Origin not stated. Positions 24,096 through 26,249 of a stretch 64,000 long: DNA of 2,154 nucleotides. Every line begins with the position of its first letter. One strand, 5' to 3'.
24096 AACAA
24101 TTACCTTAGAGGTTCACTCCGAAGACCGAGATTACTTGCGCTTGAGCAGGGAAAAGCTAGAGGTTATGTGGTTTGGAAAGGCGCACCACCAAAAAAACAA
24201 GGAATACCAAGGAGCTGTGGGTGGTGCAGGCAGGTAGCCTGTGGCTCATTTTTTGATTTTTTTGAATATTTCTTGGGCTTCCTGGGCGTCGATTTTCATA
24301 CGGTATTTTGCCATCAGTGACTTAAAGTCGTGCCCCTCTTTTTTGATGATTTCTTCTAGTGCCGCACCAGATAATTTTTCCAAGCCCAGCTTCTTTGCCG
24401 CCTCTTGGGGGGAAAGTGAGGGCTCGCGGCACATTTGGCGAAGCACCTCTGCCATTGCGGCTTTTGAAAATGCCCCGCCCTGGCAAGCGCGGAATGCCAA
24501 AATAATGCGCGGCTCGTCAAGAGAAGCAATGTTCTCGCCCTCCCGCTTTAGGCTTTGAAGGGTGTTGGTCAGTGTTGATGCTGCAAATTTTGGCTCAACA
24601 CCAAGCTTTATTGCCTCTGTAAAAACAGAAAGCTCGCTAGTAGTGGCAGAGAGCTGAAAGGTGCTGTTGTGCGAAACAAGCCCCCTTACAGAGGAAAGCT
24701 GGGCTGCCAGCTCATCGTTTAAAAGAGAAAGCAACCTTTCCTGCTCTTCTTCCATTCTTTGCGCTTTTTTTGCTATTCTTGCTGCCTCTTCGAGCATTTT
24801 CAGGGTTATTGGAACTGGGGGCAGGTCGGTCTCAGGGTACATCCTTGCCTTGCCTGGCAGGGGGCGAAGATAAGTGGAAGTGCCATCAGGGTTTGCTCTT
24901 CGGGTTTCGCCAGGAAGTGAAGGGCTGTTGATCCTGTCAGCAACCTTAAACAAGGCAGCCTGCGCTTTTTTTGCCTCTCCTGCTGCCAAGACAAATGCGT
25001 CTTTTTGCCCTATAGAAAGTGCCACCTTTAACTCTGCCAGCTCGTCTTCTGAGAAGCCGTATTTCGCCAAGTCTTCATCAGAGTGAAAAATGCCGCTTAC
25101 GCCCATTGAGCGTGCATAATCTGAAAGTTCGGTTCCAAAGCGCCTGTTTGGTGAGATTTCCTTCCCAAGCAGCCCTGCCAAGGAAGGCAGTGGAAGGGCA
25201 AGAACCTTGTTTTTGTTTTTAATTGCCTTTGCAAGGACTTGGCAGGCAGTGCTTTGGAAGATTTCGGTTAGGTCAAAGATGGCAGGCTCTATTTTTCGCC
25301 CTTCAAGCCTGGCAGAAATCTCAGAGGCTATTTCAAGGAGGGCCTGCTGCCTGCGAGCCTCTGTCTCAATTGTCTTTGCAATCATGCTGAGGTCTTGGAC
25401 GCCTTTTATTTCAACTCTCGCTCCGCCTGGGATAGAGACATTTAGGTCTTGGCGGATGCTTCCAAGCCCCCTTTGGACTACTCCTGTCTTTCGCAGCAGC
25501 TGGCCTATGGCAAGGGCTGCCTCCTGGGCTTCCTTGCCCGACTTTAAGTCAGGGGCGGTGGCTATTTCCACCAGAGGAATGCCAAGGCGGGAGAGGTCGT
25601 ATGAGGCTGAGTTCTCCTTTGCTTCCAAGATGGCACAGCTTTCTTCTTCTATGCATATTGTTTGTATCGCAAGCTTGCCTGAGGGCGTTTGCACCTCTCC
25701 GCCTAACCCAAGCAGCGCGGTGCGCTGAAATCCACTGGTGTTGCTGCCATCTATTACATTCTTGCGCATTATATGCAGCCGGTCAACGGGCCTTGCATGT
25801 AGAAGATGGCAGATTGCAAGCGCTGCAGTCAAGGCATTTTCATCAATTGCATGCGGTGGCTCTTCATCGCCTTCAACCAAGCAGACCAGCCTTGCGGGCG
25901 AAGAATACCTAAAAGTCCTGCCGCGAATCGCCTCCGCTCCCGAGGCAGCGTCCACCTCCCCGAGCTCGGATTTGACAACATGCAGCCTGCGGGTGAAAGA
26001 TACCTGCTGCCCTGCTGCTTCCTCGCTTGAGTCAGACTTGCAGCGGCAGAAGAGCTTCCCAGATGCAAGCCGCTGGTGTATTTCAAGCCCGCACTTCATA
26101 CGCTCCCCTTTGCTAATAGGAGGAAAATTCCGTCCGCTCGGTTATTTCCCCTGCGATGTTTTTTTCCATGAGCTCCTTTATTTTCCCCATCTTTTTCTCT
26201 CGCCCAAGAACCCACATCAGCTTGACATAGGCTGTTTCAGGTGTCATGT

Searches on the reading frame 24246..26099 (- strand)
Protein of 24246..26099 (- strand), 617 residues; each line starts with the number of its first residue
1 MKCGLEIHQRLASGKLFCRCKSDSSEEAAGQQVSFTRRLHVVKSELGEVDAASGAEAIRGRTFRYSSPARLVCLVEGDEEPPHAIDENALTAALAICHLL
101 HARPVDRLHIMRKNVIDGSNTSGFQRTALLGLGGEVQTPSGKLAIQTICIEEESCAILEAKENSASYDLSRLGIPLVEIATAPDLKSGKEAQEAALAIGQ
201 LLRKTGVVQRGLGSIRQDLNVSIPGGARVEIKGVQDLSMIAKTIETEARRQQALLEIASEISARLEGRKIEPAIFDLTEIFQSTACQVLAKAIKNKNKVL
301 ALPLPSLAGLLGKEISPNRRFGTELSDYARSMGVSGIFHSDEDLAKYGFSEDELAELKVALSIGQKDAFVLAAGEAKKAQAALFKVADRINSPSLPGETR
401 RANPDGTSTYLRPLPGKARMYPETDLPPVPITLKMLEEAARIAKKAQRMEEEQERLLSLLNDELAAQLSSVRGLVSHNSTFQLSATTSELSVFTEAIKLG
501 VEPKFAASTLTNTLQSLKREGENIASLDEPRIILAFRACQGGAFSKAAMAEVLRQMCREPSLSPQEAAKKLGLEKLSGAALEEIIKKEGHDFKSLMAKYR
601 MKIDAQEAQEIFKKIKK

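Call 26: search_protein_families(library=pfam, proteins=[window:24246-26099:-], max_evalue=0.001)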
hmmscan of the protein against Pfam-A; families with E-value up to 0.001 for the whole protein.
window:24246-26099:- (617 aa): 2 families
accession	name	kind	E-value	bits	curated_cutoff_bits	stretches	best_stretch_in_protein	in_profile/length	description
PF02934.20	GatB_N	-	1.1e-51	176.1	23.4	1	2-436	2-276/277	GatB/GatE catalytic domain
PF02938.19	GAD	-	6.7e-14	52.3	23.4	1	291-383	3-95/95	GAD domain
